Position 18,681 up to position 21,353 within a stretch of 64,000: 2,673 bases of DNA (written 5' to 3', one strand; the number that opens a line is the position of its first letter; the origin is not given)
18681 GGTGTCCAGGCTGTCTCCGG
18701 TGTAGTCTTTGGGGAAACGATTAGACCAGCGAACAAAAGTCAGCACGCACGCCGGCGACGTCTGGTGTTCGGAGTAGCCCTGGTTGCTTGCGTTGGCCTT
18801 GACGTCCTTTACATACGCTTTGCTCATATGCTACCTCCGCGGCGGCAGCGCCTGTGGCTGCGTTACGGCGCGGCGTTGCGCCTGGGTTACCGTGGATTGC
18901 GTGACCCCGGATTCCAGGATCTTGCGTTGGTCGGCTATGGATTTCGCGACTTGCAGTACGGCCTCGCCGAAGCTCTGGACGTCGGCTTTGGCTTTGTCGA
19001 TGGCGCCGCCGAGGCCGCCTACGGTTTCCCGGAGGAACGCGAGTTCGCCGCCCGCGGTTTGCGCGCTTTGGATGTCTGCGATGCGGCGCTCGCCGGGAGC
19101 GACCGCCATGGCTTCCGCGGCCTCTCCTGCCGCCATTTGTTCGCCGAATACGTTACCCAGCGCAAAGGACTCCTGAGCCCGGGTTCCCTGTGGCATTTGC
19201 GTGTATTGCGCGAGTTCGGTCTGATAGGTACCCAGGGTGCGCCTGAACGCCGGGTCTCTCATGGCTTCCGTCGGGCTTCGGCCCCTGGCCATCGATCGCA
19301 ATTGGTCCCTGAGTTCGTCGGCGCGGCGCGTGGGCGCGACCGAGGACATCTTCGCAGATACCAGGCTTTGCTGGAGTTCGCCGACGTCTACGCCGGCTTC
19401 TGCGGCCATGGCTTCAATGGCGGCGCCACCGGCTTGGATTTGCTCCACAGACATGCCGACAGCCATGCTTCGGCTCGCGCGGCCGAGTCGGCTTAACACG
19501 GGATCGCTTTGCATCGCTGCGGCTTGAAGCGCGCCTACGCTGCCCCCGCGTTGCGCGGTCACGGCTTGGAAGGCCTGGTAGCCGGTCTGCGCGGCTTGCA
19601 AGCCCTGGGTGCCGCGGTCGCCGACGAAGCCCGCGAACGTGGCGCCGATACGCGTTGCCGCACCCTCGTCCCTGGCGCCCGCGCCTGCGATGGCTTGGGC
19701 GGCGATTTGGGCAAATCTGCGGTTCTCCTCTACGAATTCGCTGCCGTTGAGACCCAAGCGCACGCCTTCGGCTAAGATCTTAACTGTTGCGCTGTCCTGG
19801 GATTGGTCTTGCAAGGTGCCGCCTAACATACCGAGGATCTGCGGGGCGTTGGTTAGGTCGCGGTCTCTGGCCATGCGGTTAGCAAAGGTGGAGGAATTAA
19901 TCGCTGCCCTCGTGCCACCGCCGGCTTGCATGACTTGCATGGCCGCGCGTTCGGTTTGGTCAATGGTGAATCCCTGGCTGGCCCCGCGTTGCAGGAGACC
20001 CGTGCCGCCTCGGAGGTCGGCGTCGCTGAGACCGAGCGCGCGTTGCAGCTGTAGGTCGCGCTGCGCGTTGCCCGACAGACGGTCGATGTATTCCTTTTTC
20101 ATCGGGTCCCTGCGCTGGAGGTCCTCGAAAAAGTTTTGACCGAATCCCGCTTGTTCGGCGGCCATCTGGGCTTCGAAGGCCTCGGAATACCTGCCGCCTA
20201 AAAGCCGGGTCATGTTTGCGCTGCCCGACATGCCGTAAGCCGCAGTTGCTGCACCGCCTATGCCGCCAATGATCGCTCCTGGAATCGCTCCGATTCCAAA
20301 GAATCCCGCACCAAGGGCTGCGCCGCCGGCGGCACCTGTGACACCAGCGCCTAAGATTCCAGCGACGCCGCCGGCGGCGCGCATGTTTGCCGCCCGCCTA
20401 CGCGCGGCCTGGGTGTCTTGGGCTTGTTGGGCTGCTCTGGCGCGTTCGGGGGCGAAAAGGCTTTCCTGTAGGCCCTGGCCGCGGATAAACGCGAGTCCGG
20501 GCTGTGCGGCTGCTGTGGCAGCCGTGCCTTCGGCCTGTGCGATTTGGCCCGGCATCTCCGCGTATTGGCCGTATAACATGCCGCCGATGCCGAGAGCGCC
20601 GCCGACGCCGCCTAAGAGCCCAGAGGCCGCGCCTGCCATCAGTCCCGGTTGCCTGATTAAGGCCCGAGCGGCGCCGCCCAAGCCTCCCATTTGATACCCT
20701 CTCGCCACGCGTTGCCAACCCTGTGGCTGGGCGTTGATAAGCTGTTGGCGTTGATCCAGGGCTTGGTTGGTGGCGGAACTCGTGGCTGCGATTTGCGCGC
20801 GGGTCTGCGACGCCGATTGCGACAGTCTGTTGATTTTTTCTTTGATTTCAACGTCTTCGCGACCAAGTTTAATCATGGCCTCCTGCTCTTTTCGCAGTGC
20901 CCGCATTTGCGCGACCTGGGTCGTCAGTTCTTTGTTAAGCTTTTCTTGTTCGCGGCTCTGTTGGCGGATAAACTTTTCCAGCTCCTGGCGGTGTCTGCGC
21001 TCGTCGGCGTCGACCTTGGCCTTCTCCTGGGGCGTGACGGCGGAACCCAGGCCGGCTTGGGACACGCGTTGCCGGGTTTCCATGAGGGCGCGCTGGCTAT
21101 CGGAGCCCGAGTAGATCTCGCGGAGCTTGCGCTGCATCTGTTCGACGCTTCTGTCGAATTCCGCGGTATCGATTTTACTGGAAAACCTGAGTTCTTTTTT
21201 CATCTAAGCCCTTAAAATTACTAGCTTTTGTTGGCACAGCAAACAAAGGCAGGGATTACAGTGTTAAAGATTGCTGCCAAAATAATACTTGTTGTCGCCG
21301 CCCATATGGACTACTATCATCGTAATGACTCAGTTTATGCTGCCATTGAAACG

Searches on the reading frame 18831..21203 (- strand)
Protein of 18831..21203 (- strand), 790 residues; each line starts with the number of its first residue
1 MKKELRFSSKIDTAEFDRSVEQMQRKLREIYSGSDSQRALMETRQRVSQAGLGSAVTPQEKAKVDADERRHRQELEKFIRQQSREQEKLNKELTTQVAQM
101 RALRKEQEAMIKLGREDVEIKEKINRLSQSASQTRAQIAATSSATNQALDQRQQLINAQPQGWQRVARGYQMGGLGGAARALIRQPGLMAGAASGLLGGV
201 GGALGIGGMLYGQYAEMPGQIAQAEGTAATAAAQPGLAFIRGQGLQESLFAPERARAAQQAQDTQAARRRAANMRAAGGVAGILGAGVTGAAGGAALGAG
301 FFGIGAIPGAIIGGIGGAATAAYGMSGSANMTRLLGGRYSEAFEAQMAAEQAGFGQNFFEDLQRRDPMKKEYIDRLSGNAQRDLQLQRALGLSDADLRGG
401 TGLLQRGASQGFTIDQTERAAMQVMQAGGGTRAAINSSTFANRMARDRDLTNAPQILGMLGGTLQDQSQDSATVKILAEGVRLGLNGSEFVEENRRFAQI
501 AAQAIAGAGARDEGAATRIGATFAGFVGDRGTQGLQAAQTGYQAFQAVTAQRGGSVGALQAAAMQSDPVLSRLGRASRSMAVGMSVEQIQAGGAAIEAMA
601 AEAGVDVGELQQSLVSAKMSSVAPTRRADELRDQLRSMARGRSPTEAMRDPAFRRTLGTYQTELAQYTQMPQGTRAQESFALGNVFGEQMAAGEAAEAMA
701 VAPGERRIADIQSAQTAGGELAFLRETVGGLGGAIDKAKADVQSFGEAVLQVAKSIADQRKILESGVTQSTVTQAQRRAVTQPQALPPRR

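Call 10: search_protein_families(library=phrogs, proteins=[window:18831-21203:-], max_evalue=0.001)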
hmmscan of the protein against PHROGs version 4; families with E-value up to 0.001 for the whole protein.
window:18831-21203:- (790 aa): 1 family
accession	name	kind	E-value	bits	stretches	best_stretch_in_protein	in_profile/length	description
phrog_10341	-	lysis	0.00038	20.4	1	224-327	78-185/577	endolysin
